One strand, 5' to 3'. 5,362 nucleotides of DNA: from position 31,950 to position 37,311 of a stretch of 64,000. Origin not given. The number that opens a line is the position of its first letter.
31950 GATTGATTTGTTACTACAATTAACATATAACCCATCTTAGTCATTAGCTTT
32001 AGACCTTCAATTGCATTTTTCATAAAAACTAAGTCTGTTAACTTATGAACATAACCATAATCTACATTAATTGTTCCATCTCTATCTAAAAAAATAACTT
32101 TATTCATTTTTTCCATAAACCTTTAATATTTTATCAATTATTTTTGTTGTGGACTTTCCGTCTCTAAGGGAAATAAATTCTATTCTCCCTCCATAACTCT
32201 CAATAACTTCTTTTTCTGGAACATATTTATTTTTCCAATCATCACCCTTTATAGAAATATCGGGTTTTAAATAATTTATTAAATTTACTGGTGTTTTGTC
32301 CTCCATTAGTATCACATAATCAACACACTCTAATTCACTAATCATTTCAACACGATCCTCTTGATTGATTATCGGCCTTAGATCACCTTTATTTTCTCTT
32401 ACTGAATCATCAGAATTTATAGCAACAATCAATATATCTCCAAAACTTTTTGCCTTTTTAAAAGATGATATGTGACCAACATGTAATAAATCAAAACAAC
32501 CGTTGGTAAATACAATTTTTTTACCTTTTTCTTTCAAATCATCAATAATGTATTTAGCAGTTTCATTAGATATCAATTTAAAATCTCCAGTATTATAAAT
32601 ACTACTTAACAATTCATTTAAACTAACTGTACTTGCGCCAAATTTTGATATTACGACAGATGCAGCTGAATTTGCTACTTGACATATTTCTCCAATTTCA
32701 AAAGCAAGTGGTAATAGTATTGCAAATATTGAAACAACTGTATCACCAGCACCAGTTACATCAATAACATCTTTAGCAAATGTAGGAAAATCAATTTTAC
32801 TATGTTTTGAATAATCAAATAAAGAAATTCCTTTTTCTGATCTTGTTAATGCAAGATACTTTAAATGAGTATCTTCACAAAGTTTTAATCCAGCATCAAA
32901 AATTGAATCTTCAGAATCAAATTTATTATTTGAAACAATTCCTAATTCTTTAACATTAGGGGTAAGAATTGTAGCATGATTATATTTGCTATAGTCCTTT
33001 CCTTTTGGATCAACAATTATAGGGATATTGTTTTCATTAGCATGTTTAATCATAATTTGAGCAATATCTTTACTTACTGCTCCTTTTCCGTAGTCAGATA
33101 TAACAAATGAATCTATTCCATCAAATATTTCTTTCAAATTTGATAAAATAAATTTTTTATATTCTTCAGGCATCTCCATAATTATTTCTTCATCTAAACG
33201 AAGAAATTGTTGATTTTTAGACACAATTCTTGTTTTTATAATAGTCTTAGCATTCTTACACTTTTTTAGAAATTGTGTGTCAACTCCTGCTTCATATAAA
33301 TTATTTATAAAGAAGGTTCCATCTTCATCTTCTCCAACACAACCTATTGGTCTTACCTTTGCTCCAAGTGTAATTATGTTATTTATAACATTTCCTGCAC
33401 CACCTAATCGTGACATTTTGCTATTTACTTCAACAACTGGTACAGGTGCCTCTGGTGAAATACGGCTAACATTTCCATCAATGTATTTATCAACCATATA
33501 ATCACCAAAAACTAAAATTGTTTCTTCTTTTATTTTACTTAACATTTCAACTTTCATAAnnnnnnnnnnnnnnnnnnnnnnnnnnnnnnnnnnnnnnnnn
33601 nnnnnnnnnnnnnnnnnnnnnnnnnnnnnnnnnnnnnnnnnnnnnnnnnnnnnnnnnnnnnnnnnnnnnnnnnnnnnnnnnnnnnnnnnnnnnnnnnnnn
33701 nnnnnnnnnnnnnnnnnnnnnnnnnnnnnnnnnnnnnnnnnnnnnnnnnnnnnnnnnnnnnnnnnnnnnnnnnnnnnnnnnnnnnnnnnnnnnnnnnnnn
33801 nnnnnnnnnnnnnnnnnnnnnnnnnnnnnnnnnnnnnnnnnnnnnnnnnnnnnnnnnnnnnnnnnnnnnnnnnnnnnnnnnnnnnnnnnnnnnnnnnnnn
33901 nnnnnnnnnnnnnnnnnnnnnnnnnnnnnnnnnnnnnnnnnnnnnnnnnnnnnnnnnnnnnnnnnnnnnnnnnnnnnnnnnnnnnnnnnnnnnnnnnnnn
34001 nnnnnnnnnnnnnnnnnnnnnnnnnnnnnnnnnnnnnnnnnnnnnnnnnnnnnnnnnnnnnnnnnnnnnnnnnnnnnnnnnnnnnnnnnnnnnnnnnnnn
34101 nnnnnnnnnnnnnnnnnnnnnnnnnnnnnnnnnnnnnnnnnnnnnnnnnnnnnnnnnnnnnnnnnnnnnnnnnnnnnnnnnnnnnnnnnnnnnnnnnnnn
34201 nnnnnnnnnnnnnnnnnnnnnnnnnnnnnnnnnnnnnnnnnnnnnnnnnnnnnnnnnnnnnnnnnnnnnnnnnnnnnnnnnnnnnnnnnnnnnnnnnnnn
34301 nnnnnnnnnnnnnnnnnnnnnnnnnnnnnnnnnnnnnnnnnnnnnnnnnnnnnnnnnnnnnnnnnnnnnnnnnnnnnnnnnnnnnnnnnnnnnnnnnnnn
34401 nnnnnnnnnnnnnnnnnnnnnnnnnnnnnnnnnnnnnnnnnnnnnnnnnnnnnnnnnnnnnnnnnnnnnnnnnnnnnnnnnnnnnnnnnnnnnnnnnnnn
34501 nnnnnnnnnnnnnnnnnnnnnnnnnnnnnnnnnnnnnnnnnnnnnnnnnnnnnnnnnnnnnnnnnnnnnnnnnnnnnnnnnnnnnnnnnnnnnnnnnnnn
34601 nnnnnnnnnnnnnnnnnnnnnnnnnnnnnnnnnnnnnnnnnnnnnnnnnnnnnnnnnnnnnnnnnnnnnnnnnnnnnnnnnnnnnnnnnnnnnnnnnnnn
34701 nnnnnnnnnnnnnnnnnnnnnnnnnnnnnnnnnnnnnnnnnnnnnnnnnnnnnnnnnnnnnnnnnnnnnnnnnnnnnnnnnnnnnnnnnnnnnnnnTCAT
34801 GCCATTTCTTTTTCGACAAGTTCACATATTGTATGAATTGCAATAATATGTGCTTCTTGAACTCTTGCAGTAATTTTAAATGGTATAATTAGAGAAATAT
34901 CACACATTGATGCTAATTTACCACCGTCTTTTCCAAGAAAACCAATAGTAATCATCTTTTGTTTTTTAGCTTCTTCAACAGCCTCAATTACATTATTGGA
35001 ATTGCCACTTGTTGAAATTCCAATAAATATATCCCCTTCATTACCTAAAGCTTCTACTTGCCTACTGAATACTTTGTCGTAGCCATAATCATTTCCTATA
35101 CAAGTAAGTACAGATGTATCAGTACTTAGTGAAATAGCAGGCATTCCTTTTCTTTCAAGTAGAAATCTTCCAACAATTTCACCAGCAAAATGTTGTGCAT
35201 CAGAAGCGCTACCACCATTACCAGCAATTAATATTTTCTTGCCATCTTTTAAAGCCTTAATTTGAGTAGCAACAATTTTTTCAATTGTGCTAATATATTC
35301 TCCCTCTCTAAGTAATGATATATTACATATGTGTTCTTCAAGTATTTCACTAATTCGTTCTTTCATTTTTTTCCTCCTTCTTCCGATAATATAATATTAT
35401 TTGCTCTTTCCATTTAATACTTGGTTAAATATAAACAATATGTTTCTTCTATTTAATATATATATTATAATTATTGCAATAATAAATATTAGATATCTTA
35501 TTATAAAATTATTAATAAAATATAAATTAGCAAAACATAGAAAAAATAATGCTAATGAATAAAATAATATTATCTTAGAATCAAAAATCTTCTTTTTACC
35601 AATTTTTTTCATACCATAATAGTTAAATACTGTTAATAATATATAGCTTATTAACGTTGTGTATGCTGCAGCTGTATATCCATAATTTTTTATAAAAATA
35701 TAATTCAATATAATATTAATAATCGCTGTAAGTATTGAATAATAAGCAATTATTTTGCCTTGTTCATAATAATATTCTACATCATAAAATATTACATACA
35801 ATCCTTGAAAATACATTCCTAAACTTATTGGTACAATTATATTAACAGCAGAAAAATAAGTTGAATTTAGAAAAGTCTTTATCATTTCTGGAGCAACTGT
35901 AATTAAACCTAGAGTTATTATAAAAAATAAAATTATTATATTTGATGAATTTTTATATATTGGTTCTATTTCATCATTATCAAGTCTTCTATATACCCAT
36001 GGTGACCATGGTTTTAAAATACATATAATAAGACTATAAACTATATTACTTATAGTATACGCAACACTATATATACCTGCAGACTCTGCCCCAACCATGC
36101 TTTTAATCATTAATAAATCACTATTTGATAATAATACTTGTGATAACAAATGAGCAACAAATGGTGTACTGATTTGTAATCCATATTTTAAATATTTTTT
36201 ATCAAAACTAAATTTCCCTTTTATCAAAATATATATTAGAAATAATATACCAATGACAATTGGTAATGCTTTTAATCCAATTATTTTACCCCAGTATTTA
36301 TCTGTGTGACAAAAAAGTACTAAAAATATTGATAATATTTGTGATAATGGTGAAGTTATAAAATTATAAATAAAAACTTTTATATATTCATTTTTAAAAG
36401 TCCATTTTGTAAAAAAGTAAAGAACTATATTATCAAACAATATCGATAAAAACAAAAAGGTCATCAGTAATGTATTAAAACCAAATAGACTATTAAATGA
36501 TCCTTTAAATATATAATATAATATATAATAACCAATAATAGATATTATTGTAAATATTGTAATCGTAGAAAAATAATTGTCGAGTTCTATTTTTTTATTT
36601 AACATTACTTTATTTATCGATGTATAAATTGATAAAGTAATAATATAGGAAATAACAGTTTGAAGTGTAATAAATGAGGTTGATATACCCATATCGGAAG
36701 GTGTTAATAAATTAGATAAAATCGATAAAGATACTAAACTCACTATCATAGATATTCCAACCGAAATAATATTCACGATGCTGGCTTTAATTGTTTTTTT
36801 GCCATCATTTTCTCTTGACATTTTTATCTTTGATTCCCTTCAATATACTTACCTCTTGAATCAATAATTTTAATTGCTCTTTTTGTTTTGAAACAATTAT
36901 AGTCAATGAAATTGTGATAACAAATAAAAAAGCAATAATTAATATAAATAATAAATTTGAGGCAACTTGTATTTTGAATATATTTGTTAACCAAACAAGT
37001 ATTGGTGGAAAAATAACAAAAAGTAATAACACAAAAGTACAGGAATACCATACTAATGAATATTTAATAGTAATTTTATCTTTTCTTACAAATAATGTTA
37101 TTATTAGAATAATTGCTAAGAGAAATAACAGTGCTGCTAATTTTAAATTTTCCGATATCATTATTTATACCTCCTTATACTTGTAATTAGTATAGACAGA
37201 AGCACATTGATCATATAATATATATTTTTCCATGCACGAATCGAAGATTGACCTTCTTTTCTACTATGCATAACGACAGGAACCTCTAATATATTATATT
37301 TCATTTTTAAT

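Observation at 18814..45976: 27-kb composite surface-glycan locus combining teichoic-acid-type, O-antigen-type and capsule-type modules with two export routes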

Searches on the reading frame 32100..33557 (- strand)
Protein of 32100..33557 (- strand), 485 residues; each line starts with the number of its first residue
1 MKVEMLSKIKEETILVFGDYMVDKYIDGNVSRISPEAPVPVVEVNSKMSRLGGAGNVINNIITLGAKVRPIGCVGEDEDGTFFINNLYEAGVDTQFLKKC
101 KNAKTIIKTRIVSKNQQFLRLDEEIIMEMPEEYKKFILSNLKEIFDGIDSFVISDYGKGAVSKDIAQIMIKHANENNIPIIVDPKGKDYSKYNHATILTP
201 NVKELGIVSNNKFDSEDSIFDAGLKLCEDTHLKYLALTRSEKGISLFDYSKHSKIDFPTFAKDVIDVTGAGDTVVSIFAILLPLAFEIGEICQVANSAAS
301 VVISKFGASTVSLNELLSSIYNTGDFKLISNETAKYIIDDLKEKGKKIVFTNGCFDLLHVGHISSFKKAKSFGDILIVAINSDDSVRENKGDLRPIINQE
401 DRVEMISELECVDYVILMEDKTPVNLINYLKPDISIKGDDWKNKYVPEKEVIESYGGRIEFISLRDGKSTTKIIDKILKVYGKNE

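Call 6: search_protein_families(library=pfam, proteins=[window:32100-33557:-], max_evalue=0.01)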
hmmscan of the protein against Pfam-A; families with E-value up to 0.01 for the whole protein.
window:32100-33557:- (485 aa): 3 families
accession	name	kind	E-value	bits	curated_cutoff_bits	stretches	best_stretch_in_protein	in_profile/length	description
PF00294.29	PfkB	-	2.1e-39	136.1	25.8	1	14-310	4-297/302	pfkB family carbohydrate kinase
PF01467.32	CTP_transf_like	-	1.7e-19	70.8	21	1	350-457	1-104/133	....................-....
PF08543.17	Phos_pyr_kin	-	0.0024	17.7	27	0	193-287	118-216/246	Phosphomethylpyrimidine kinase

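Call 14: search_protein_families(library=ncbifam, proteins=[window:32100-33557:-], max_evalue=0.001)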
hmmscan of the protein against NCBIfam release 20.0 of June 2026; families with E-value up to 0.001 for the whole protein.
window:32100-33557:- (485 aa): 29 families (the best 25 are shown)
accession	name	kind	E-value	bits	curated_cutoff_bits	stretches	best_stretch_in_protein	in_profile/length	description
NF008454.0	PRK11316.1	equivalog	9.7e-143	476.2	521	1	5-478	4-472/475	bifunctional D-glycero-beta-D-manno-heptose-7-phosphate kinase/D-glycero-beta-D-manno-heptose 1-phosphate adenylyltransferase HldE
TIGR02198.1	rfaE_dom_I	equivalog_domain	1.2e-104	349.8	345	1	6-319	2-313/315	D-glycero-beta-D-manno-heptose-7-phosphate kinase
TIGR02199.1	rfaE_dom_II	equivalog_domain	1.2e-55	187.3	181.5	1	337-478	2-143/144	D-glycero-beta-D-manno-heptose 1-phosphate adenylyltransferase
TIGR02152.1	D_ribokin_bact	equivalog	1.5e-23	83.6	299.65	1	14-310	1-288/298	ribokinase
TIGR03168.1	1-PFK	subfamily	1e-18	67.3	216.4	1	41-315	24-294/305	hexose kinase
TIGR03828.1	pfkB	equivalog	8.8e-18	64.4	292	1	41-315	24-294/305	1-phosphofructokinase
TIGR00125.1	cyt_tran_rel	domain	7.9e-17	61.2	27.7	1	348-413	1-63/65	adenylyltransferase/cytidyltransferase family protein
TIGR01518.1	g3p_cytidyltrns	equivalog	4e-13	49.6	165.4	1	349-473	1-121/125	glycerol-3-phosphate cytidylyltransferase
TIGR04382.1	myo_inos_iolC_N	equivalog_domain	3.3e-12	46.3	300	2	40-107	22-90/309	5-dehydro-2-deoxygluconokinase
NF053626.1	RibKinHalex1628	equivalog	9.6e-12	45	330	1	47-315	33-285/293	ATP-dependent ribose-1-phosphate kinase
NF010033.0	PRK13508.1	equivalog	1e-09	38.1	469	1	51-276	35-257/309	tagatose-6-phosphate kinase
NF007321.0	PRK09813.1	equivalog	1.3e-08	34.6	247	1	51-308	24-260/261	fructoselysine 6-kinase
NF008353.0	PRK11142.1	equivalog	3.6e-08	33.3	341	1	61-310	49-291/307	ribokinase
NF006957.1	PRK09434.1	equivalog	6.1e-08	32.5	450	0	52-106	27-82/302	fructokinase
NF049991.1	TagKinase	equivalog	1.1e-07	31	420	0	227-307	221-300/321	tagatose kinase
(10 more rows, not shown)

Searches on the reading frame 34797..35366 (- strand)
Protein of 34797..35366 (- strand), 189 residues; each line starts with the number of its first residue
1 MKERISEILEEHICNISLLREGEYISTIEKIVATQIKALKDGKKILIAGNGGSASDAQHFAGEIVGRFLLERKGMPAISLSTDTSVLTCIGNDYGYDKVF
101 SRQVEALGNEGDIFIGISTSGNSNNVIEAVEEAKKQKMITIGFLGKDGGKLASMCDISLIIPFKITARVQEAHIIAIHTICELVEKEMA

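Call 6: search_protein_families(library=pfam, proteins=[window:34797-35366:-], max_evalue=0.01)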
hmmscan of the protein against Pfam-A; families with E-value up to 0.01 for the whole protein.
window:34797-35366:- (189 aa): 2 families
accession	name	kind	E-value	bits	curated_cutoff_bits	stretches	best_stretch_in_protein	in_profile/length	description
PF13580.11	SIS_2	-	3.6e-27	95.5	27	1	26-144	19-137/138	SIS domain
PF01380.27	SIS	-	5.3e-09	36.4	25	1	106-167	49-110/131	SIS domain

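Call 14: search_protein_families(library=ncbifam, proteins=[window:34797-35366:-], max_evalue=0.001)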
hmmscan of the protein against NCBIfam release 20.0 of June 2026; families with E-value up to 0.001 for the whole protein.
window:34797-35366:- (189 aa): 14 families
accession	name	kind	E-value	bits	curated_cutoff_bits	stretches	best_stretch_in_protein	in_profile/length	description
TIGR00441.1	gmhA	equivalog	9.2e-65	217.4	209.45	1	36-185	5-154/154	D-sedoheptulose 7-phosphate isomerase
NF010546.0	PRK13936.1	equivalog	3.4e-64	216.2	276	1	3-187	5-191/197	phosphoheptose isomerase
NF001628.0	PRK00414.1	equivalog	2.9e-54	183.6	265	1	17-189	19-191/192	D-sedoheptulose 7-phosphate isomerase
NF008138.0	PRK10886.1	equivalog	7.7e-44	149.7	352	1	2-187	2-189/196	DnaA initiator-associating protein DiaA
NF010547.0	PRK13938.1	equivalog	3.6e-38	131.2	320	1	27-187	30-190/196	D-sedoheptulose 7-phosphate isomerase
NF003915.0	PRK05441.1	subfamily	3.4e-08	32.9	168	1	24-159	44-180/300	N-acetylmuramic acid 6-phosphate etherase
NF040776.2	AlsR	equivalog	3.8e-07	29.3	400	1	27-166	95-232/279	transcriptional repressor AlsR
TIGR03127.2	RuMP_HxlB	equivalog_domain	5.6e-06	26.4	160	1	109-170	71-132/178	6-phospho-3-hexuloisomerase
NF002805.0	PRK02947.1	subfamily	7.4e-06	25.3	135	1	26-143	24-140/247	sugar isomerase domain-containing protein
NF041755.1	RuMP_HxlAB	equivalog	8.2e-06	25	500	1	109-163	287-341/391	bifunctional 3-hexulose-6-phosphate synthase/6-phospho-3-hexuloisomerase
NF008458.0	PRK11337.1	equivalog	2.2e-05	23.6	378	1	106-159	184-237/293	MurR/RpiR family transcriptional regulator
NF006426.0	PRK08674.1-6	subfamily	0.00035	19.5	295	0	110-158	90-136/354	bifunctional phosphoglucose/phosphomannose isomerase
NF009222.0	PRK12570.1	subfamily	0.00038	19.4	255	1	26-159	53-187/307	N-acetylmuramic acid 6-phosphate etherase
NF006423.0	PRK08674.1-2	equivalog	0.00087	18.2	254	0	39-156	24-116/317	bifunctional phosphoglucose/phosphomannose isomerase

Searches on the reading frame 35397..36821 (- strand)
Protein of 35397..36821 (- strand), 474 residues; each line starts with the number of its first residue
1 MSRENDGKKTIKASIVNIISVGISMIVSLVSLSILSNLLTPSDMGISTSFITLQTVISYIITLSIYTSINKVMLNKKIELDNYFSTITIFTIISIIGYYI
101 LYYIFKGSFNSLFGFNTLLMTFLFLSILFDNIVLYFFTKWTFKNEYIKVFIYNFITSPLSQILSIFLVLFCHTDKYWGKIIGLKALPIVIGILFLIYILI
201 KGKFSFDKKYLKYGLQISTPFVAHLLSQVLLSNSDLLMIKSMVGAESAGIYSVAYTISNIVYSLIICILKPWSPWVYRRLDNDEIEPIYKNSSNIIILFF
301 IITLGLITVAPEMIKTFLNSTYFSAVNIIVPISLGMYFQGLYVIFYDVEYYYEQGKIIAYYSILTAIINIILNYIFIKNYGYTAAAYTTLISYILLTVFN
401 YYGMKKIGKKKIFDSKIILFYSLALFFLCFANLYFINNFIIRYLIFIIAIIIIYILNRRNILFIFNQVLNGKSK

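Call 5: search_protein_families(library=pfam, proteins=[window:35397-36821:-], max_evalue=0.01)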
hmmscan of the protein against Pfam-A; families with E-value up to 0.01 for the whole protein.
window:35397-36821:- (474 aa): 2 families
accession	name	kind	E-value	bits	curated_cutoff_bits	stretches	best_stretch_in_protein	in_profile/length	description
PF13440.11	Polysacc_synt_3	-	3.5e-12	46.6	23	1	34-326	1-292/293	Polysaccharide biosynthesis protein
PF01943.22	Polysacc_synt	-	3.8e-12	46.7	28.2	1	13-275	4-269/274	Polysaccharide biosynthesis protein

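Call 13: search_protein_families(library=ncbifam, proteins=[window:35397-36821:-], max_evalue=0.001)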
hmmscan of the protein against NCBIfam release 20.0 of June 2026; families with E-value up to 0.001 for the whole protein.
window:35397-36821:- (474 aa): 2 families
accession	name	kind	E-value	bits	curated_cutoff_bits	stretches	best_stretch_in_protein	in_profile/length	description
NF050818.1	PolSacchBiosHfsF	equivalog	7.7e-07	28.5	700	1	202-396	196-395/468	polysaccharide biosynthesis protein HfsF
NF047674.1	TeichurnBiosyTuaB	equivalog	2.2e-05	23.7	580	1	19-330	17-329/469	teichuronic acid biosynthesis protein TuaB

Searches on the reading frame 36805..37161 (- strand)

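Call 5: search_protein_families(library=pfam, proteins=[window:36805-37161:-], max_evalue=0.01)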
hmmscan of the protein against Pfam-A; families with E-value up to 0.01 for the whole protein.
window:36805-37161:- (118 aa): 1 family
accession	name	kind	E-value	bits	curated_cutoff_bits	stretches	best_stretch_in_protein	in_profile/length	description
PF10066.14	DUF2304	-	2.1e-20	73.4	25.5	1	7-108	3-104/106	Uncharacterized conserved protein (DUF2304)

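Call 13: search_protein_families(library=ncbifam, proteins=[window:36805-37161:-], max_evalue=0.001)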
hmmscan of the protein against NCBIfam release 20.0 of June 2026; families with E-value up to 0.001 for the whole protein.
window:36805-37161:- (118 aa): 0 families
